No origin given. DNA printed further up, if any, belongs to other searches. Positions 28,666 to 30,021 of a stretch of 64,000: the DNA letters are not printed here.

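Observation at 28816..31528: Protease-less Lon-like AAA+ ATPase translationally coupled to RNase J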

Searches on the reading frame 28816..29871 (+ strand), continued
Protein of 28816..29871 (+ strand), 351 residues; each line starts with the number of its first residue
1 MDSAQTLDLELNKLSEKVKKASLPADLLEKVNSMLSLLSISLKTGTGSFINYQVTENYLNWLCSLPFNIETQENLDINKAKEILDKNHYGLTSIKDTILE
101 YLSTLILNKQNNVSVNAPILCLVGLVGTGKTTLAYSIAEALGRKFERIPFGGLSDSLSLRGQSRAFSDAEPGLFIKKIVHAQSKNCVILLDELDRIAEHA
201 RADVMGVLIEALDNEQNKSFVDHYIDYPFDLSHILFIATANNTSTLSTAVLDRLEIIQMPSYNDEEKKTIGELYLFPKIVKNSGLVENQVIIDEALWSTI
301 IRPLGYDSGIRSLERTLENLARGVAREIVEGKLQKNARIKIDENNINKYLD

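Call 32: find_homologous_proteins(query=P0160, max_evalue=1e-20)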
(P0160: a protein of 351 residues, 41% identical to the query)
Query P0160 (351 aa): 968 proteins with E <= 1e-20 among 6039 candidates; the best 120 are listed.
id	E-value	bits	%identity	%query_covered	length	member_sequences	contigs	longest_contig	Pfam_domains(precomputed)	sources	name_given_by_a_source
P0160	1.8e-221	752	100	100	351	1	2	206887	PF07724.21,PF07726.18,PF00004.36,PF22667.3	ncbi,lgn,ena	-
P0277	3.4e-108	380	49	99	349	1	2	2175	PF07724.21,PF00004.36,PF22667.3,PF07728.21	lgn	-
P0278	6.5e-107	376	49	98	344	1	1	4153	PF07724.21,PF00004.36,PF22667.3,PF07728.21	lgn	-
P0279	1.4e-106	375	51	98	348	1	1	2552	PF07724.21,PF00004.36,PF22667.3,PF07728.21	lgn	-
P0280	1.2e-103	365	49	97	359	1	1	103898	PF07724.21,PF07726.18,PF00004.36,PF22667.3,PF07728.21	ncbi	-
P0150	2.7e-103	364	49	98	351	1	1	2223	PF07724.21,PF00004.36,PF22667.3,PF07728.21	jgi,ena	-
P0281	1.3e-102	361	47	98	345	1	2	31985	PF00004.36,PF22667.3,PF07728.21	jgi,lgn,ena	jgi:ATP-dependent Lon protease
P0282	2.2e-102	361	47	98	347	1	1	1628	PF07724.21,PF00004.36,PF22667.3,PF07728.21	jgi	jgi:ATP-dependent Lon protease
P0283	6.4e-101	356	47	98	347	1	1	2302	PF07724.21,PF00004.36,PF22667.3,PF07728.21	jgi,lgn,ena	-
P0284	1.9e-98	348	48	97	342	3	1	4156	PF07724.21,PF00004.36,PF22667.3,PF07728.21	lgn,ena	-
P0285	2.1e-95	338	44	99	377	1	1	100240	PF07724.21,PF00004.36,PF22667.3,PF07728.21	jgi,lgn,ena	-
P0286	2.2e-95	338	46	97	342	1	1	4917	PF07724.21,PF00004.36,PF22667.3,PF07728.21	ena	-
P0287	2.6e-95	337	46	97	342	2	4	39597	PF07724.21,PF00004.36,PF22667.3,PF07728.21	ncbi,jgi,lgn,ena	jgi:ATP-dependent Lon protease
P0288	2.7e-95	337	45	97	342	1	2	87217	PF07724.21,PF00004.36,PF22667.3,PF07728.21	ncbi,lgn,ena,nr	ncbi:AAA family ATPase [Patescibacteria group bacterium]|nr:AAA family ATPase [Patescibacteria group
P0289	6.3e-95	336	44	99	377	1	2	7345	PF07724.21,PF00004.36,PF22667.3,PF07728.21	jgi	jgi:ATP-dependent Lon protease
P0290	7.8e-95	336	44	97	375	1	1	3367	PF07724.21,PF00004.36,PF22667.3,PF07728.21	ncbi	-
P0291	9.5e-95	336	44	97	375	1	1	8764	PF07724.21,PF00004.36,PF22667.3,PF07728.21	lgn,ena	-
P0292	3.0e-94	334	44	97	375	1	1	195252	PF07724.21,PF00004.36,PF22667.3,PF07728.21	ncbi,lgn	-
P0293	3.3e-94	334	44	97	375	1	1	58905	PF07724.21,PF00004.36,PF22667.3,PF07728.21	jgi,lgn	-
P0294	4.0e-94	334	43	99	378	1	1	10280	PF07724.21,PF00004.36,PF22667.3,PF07728.21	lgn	-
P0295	8.8e-94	332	44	98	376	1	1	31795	PF07724.21,PF00004.36,PF22667.3,PF07728.21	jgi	-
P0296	1.3e-93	332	45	98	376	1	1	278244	PF07724.21,PF00004.36,PF22667.3,PF07728.21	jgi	-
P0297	1.4e-93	332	45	97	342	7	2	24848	PF07724.21,PF00004.36,PF22667.3,PF07728.21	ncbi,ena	-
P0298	5.4e-93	330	44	97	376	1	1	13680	PF07724.21,PF00004.36,PF22667.3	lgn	-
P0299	6.0e-93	330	44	97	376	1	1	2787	PF07724.21,PF00004.36,PF22667.3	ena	-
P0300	9.1e-93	329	43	98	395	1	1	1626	PF07724.21,PF00004.36,PF22667.3,PF07728.21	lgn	-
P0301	9.4e-93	329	40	99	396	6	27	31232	PF07724.21,PF00004.36,PF22667.3,PF07728.21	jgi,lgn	jgi:ATP-dependent Lon protease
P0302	1.1e-92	329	42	99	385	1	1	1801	PF07724.21,PF00004.36,PF22667.3,PF07728.21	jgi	-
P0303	1.3e-92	329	40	99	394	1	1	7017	PF07724.21,PF00004.36,PF22667.3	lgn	-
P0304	2.5e-92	328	46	100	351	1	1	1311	PF00004.36,PF22667.3,PF07728.21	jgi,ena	-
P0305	4.3e-92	327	45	99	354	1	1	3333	PF07724.21,PF00004.36,PF22667.3,PF07728.21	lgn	-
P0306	4.5e-92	327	43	99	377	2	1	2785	PF07724.21,PF00004.36,PF13401.13,PF22667.3,PF07728.21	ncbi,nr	ncbi:AAA family ATPase, partial [Candidatus Dojkabacteria bacterium]|nr:AAA family ATPase [Candidatu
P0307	4.7e-92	327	44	99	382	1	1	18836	PF07724.21,PF00004.36,PF22667.3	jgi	-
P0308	6.8e-92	326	45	97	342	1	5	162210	PF07724.21,PF00004.36,PF22667.3,PF07728.21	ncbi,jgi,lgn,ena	jgi:ATP-dependent Lon protease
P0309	7.1e-92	326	44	97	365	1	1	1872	PF00004.36,PF22667.3,PF07728.21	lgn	-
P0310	7.7e-92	326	45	97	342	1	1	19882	PF07724.21,PF00004.36,PF22667.3,PF07728.21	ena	-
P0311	7.9e-92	326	44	97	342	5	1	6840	PF07724.21,PF00004.36,PF13401.13,PF22667.3,PF07728.21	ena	-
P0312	1.1e-91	326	42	99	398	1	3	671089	PF07724.21,PF00004.36,PF22667.3,PF07728.21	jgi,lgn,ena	-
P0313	1.1e-91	326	43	98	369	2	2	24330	PF07724.21,PF00004.36,PF13401.13,PF22667.3,PF07728.21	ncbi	-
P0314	1.3e-91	325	45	93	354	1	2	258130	PF07724.21,PF00004.36,PF22667.3,PF07728.21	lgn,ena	-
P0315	1.4e-91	325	40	99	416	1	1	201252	PF07724.21,PF00004.36,PF22667.3,PF07728.21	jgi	jgi:ATP-dependent Lon protease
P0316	1.7e-91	325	42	98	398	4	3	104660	PF07724.21,PF00004.36,PF22667.3,PF07728.21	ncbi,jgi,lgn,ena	-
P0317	1.8e-91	325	42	97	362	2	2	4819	PF07724.21,PF00004.36,PF13401.13,PF22667.3,PF07728.21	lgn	-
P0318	2.0e-91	325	41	99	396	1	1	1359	PF07724.21,PF00004.36,PF22667.3,PF07728.21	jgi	jgi:ATP-dependent Lon protease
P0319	2.2e-91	325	41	99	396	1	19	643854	PF07724.21,PF00004.36,PF22667.3,PF07728.21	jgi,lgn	jgi:ATP-dependent Lon protease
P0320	2.2e-91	325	42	98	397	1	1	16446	PF07724.21,PF00004.36,PF22667.3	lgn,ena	-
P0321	2.4e-91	324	42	99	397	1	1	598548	PF13173.13,PF07724.21,PF00004.36,PF13401.13,PF22667.3,PF07728.21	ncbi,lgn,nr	ncbi:AAA family ATPase [Candidatus Dojkabacteria bacterium]|nr:AAA family ATPase [Candidatus Dojkaba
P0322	3.0e-91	324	43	98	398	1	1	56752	PF07724.21,PF00004.36,PF13401.13,PF22667.3,PF07728.21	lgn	-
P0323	3.1e-91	324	40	99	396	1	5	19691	PF07724.21,PF00004.36,PF22667.3,PF07728.21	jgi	jgi:ATP-dependent Lon protease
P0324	3.2e-91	324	40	98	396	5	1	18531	PF07724.21,PF00004.36,PF22667.3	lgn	-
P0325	3.4e-91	324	40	98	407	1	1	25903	PF07724.21,PF00004.36,PF22667.3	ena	-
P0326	3.4e-91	324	42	98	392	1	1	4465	PF07724.21,PF00004.36,PF22667.3,PF07728.21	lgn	-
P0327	3.6e-91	324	45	99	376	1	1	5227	PF07724.21,PF00004.36,PF22667.3,PF07728.21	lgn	-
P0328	3.8e-91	324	43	98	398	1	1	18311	PF07724.21,PF00004.36,PF13401.13,PF22667.3,PF07728.21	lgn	-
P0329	4.3e-91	324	46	97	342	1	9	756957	PF07724.21,PF00004.36,PF22667.3,PF07728.21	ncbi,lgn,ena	-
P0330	4.4e-91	324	50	68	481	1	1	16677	PF07724.21,PF00004.36,PF22667.3,PF07728.21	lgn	-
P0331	4.4e-91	324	43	95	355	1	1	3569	PF07724.21,PF00004.36,PF22667.3,PF07728.21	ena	-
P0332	4.6e-91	324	43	98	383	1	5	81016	PF07724.21,PF00004.36,PF22667.3,PF07728.21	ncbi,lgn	-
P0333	5.3e-91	323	42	98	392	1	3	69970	PF07724.21,PF00004.36,PF22667.3,PF07728.21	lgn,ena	-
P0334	7.7e-91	323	42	97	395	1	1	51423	PF07724.21,PF00004.36,PF22667.3,PF07728.21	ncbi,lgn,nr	ncbi:MAG: AAA family ATPase [Candidatus Dojkabacteria bacterium]|nr:AAA family ATPase [Candidatus Do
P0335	8.3e-91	323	42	98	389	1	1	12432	PF07724.21,PF00004.36,PF22667.3,PF07728.21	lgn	-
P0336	8.3e-91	323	42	98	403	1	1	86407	PF07724.21,PF00004.36,PF22667.3,PF07728.21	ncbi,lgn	-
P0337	8.6e-91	323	42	98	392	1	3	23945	PF07724.21,PF00004.36,PF22667.3,PF07728.21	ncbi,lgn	-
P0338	9.3e-91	323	42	99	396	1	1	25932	PF07724.21,PF00004.36,PF22667.3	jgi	jgi:ATP-dependent Lon protease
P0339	1.1e-90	322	44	99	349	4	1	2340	PF07724.21,PF00004.36,PF22667.3,PF07728.21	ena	-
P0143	1.1e-90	322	44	99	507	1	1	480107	PF07724.21,PF00004.36,PF22667.3,PF07728.21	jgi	jgi:ATP-dependent Lon protease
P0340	1.2e-90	322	44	97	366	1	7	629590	PF07724.21,PF00004.36,PF22667.3,PF07728.21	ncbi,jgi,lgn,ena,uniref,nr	ncbi:AAA family ATPase [Candidatus Nomurabacteria bacterium]|uniref:AAA family ATPase n=1 Tax=candid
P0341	1.2e-90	322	42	98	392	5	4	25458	PF07724.21,PF00004.36,PF22667.3,PF07728.21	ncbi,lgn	-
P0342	1.3e-90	322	43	98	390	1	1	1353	PF07724.21,PF00004.36,PF22667.3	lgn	-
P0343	1.3e-90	322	42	98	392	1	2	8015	PF07724.21,PF00004.36,PF22667.3,PF07728.21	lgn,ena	-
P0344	1.4e-90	322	43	98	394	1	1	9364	PF07724.21,PF00004.36,PF22667.3,PF07728.21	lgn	-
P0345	1.5e-90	322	43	93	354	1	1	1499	PF13173.13,PF07724.21,PF00004.36,PF22667.3,PF07728.21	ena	-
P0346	1.5e-90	322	42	98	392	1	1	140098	PF07724.21,PF00004.36,PF22667.3,PF07728.21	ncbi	-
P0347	1.7e-90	322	42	99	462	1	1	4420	PF07724.21,PF00004.36,PF22667.3,PF07728.21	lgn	-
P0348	1.8e-90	322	42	98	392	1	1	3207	PF07724.21,PF00004.36,PF22667.3,PF07728.21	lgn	-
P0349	2.0e-90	321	42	97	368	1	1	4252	PF07724.21,PF00004.36,PF22667.3,PF07728.21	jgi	-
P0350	2.1e-90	321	43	98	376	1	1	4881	PF07724.21,PF00004.36,PF22667.3,PF07728.21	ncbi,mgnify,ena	mgnify:CR=1 FL=1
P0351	2.2e-90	321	43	97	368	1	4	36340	PF07724.21,PF00004.36,PF22667.3,PF07728.21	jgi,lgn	-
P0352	2.2e-90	321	40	98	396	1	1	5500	PF07724.21,PF00004.36,PF22667.3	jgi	jgi:ATP-dependent Lon protease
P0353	2.3e-90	321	40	99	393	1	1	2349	PF07724.21,PF00004.36,PF22667.3,PF07728.21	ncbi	-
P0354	2.3e-90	321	43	99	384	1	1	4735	PF07724.21,PF00004.36,PF22667.3,PF07728.21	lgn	-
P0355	2.4e-90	321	40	99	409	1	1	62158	PF07724.21,PF00004.36,PF13401.13,PF22667.3,PF07728.21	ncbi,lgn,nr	ncbi:AAA family ATPase [Candidatus Dojkabacteria bacterium]|nr:AAA family ATPase [Candidatus Dojkaba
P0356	2.5e-90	321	44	99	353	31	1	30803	PF13173.13,PF07724.21,PF00004.36,PF22667.3,PF07728.21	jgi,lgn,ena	-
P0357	2.6e-90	321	42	99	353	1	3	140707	PF07724.21,PF00004.36,PF22667.3,PF07728.21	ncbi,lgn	-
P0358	2.8e-90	321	43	99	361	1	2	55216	PF07724.21,PF00004.36,PF22667.3,PF07728.21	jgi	jgi:ATP-dependent Lon protease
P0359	3.0e-90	321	41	98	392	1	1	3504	PF07724.21,PF00004.36,PF22667.3,PF07728.21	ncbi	-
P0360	3.0e-90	321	43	99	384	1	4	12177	PF07724.21,PF00004.36,PF22667.3,PF07728.21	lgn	-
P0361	3.1e-90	321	44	98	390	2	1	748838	PF07724.21,PF00004.36,PF22667.3,PF07728.21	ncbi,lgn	ncbi:MAG: AAA family ATPase [Candidatus Dojkabacteria bacterium]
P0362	3.4e-90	321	41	98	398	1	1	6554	PF07724.21,PF00004.36,PF22667.3,PF07728.21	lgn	-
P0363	3.6e-90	321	42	98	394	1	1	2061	PF07724.21,PF00004.36,PF22667.3,PF07728.21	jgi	jgi:ATP-dependent Lon protease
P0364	3.6e-90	321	42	98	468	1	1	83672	PF07724.21,PF00004.36,PF22667.3,PF07728.21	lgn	-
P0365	3.7e-90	321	42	98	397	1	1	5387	PF07724.21,PF00004.36,PF22667.3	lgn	-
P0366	4.0e-90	320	42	99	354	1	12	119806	PF13173.13,PF07724.21,PF00004.36,PF22667.3,PF07728.21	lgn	-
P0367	4.3e-90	320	42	98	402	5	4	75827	PF07724.21,PF00004.36,PF22667.3,PF07728.21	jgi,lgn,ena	-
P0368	4.8e-90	320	41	99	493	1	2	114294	PF07724.21,PF00004.36,PF13401.13,PF22667.3,PF07728.21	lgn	-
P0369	5.1e-90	320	43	98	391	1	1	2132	PF07724.21,PF00004.36,PF22667.3,PF07728.21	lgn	-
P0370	5.2e-90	320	41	98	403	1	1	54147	PF07724.21,PF00004.36,PF22667.3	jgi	jgi:ATP-dependent Lon protease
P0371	5.2e-90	320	43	99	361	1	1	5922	PF07724.21,PF00004.36,PF22667.3,PF07728.21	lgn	-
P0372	5.6e-90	320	43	94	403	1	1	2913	PF07724.21,PF00004.36,PF13401.13,PF22667.3,PF07728.21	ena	-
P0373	5.9e-90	320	41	99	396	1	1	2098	PF07724.21,PF00004.36,PF22667.3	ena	-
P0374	5.9e-90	320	40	98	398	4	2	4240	PF07724.21,PF00004.36,PF22667.3,PF07728.21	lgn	-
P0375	6.1e-90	320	42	99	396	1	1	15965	PF07724.21,PF00004.36,PF22667.3,PF07728.21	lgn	-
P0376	6.8e-90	320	41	98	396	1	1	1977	PF07724.21,PF00004.36,PF22667.3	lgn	-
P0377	7.3e-90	320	44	99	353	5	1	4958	PF13173.13,PF07724.21,PF00004.36,PF13401.13,PF22667.3,PF07728.21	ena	-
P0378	7.6e-90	320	40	98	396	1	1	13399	PF07724.21,PF00004.36,PF22667.3,PF07728.21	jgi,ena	-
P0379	8.0e-90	319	41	98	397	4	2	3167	PF07724.21,PF00004.36,PF22667.3,PF07728.21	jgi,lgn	-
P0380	8.1e-90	319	43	99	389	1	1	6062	PF07724.21,PF00004.36,PF22667.3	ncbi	-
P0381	8.5e-90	319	42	98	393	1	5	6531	PF07724.21,PF00004.36,PF22667.3,PF07728.21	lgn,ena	-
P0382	8.5e-90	319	41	98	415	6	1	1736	PF07724.21,PF00004.36,PF22667.3,PF07728.21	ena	-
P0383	8.9e-90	319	42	98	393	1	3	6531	PF07724.21,PF00004.36,PF22667.3,PF07728.21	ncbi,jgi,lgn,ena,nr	ncbi:MAG TPA: AAA family ATPase [Candidatus Dojkabacteria bacterium]|nr:AAA family ATPase [Candidatu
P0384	9.5e-90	319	44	97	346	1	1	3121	PF00004.36,PF22667.3,PF07728.21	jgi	jgi:ATP-dependent Lon protease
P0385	1.1e-89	319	42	99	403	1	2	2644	PF07724.21,PF00004.36,PF13401.13,PF22667.3,PF07728.21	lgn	-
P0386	1.1e-89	319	41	97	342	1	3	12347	PF07724.21,PF00004.36,PF22667.3,PF07728.21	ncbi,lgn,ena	-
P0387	1.1e-89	319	40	99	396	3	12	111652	PF07724.21,PF00004.36,PF22667.3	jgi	jgi:ATP-dependent Lon protease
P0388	1.1e-89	319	42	99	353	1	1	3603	PF13173.13,PF07724.21,PF00004.36,PF22667.3,PF07728.21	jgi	-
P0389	1.1e-89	319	40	95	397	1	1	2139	PF07724.21,PF00004.36,PF22667.3,PF07728.21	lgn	-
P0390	1.1e-89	319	42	98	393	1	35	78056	PF07724.21,PF00004.36,PF22667.3,PF07728.21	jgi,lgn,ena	jgi:ATP-dependent Lon protease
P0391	1.2e-89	319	42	98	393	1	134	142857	PF07724.21,PF00004.36,PF22667.3,PF07728.21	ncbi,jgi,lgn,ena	jgi:ATP-dependent Lon protease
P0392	1.3e-89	319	42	98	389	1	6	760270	PF07724.21,PF00004.36,PF22667.3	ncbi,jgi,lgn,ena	jgi:ATP-dependent Lon protease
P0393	1.4e-89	319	42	98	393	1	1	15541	PF07724.21,PF00004.36,PF22667.3,PF07728.21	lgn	-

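Call 33: find_encoding_contigs(protein=P0160, flank=7000, max_places=1)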
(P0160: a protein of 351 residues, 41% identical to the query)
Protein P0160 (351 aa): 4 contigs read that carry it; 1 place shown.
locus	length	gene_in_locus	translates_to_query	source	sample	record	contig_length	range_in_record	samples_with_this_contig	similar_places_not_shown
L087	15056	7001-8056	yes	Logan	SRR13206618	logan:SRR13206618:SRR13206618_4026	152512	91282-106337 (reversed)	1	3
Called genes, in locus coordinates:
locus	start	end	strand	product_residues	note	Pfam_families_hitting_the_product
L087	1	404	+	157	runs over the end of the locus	PF00312:Ribosomal_S15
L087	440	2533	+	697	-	PF01138:RNase_PH, PF03725:RNase_PH_C, PF03726:PNPase (weak), PF01138:RNase_PH, PF00013:KH_1, PF00575:S1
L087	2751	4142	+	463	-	PF09852:DUF2079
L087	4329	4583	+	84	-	PF12728:HTH_17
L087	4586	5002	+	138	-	PF13470:PIN_3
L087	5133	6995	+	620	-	PF13196:DUF4012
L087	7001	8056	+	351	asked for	PF00004:AAA, PF07724:AAA_2 (weak), PF07726:AAA_3 (weak), PF22667:Lon_lid (weak)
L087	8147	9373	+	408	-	PF06723:MreB_Mbl (weak), PF11104:PilM_2, PF14450:FtsA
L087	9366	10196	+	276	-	-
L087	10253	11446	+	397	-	-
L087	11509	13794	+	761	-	PF17854:FtsK_alpha, PF01580:FtsK_SpoIIIE, PF20703:nSTAND1 (weak), PF09397:FtsK_gamma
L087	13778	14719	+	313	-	PF13413:HTH_25, PF13464:RodZ_C (faint)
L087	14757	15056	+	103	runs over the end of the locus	-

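Call 34: find_encoding_contigs(protein=P0321, flank=7000, max_places=1)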
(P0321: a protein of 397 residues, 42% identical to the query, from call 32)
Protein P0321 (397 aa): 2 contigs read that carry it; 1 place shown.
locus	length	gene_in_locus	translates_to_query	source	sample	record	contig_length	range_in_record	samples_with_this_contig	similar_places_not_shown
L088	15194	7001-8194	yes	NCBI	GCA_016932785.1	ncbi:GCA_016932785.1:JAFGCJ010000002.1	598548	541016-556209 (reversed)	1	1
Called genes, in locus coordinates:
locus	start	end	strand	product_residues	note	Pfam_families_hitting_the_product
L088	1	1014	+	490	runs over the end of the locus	PF08529:NusA_N, PF13184:KH_NusA_1st, PF26594:KH_NusA_2nd, PF03118:RNA_pol_A_CTD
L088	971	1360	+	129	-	PF04296:YlxR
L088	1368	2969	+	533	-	PF00009:GTP_EFTU, PF00071:Ras (weak), PF01926:MMR_HSR1, PF02421:FeoB_N (weak), PF22042:EF-G_D2 (weak), PF11987:IF-2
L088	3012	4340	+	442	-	-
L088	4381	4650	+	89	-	PF00312:Ribosomal_S15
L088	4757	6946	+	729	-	PF01138:RNase_PH, PF03725:RNase_PH_C (faint), PF03726:PNPase, PF01138:RNase_PH, PF00013:KH_1, PF22675:KH-I_KHDC4-BBP (faint), PF00575:S1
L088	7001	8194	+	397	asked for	PF00004:AAA, PF07724:AAA_2, PF07728:AAA_5, PF13173:AAA_14 (faint), PF13401:AAA_22 (weak), PF22667:Lon_lid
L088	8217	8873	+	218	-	PF03167:UDG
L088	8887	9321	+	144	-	-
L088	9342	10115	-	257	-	PF01978:TrmB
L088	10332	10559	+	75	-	PF01272:GreA_GreB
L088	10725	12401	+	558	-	PF00753:Lactamase_B, PF23023:Anti-Pycsar_Apyc1 (weak), PF12706:Lactamase_B_2, PF22505:RNase_J_b_CASP, PF17770:RNase_J_C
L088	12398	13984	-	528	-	-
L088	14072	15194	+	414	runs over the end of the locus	PF06723:MreB_Mbl (faint), PF06277:EutA (weak), PF11104:PilM_2, PF14450:FtsA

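Call 35: find_encoding_contigs(protein=P0340, flank=7000, max_places=1)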
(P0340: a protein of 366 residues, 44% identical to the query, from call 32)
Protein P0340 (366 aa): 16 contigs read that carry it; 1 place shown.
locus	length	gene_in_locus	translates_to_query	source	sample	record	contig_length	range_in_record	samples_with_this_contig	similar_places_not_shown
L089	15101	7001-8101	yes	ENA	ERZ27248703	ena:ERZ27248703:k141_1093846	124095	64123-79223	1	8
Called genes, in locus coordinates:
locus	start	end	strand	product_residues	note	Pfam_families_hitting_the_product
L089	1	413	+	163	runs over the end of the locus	PF00300:His_Phos_1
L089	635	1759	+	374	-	PF08529:NusA_N, PF00575:S1 (weak), PF13184:KH_NusA_1st, PF26594:KH_NusA_2nd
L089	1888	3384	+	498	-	PF00009:GTP_EFTU, PF00025:Arf (weak), PF00071:Ras (weak), PF01926:MMR_HSR1, PF02421:FeoB_N (weak), PF22042:EF-G_D2, PF03144:GTP_EFTU_D2 (faint), PF11987:IF-2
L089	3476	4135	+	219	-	-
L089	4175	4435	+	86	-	PF00312:Ribosomal_S15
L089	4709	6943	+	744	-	PF01138:RNase_PH, PF03725:RNase_PH_C (faint), PF03726:PNPase (weak), PF01138:RNase_PH, PF00013:KH_1, PF00575:S1, PF23459:S1_RRP5 (weak)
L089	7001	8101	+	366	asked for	PF00004:AAA, PF07724:AAA_2, PF07728:AAA_5 (weak), PF22667:Lon_lid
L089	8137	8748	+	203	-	PF03167:UDG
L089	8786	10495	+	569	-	PF00753:Lactamase_B, PF12706:Lactamase_B_2, PF07521:RMMBL (faint), PF22505:RNase_J_b_CASP, PF17770:RNase_J_C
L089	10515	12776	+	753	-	PF17854:FtsK_alpha, PF01580:FtsK_SpoIIIE, PF09397:FtsK_gamma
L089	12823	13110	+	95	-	-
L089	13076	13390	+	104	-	PF12732:YtxH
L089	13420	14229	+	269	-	-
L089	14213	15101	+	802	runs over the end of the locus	PF26449:DUF8128, PF01935:DUF87 (weak), PF12696:TraG-D_C (weak)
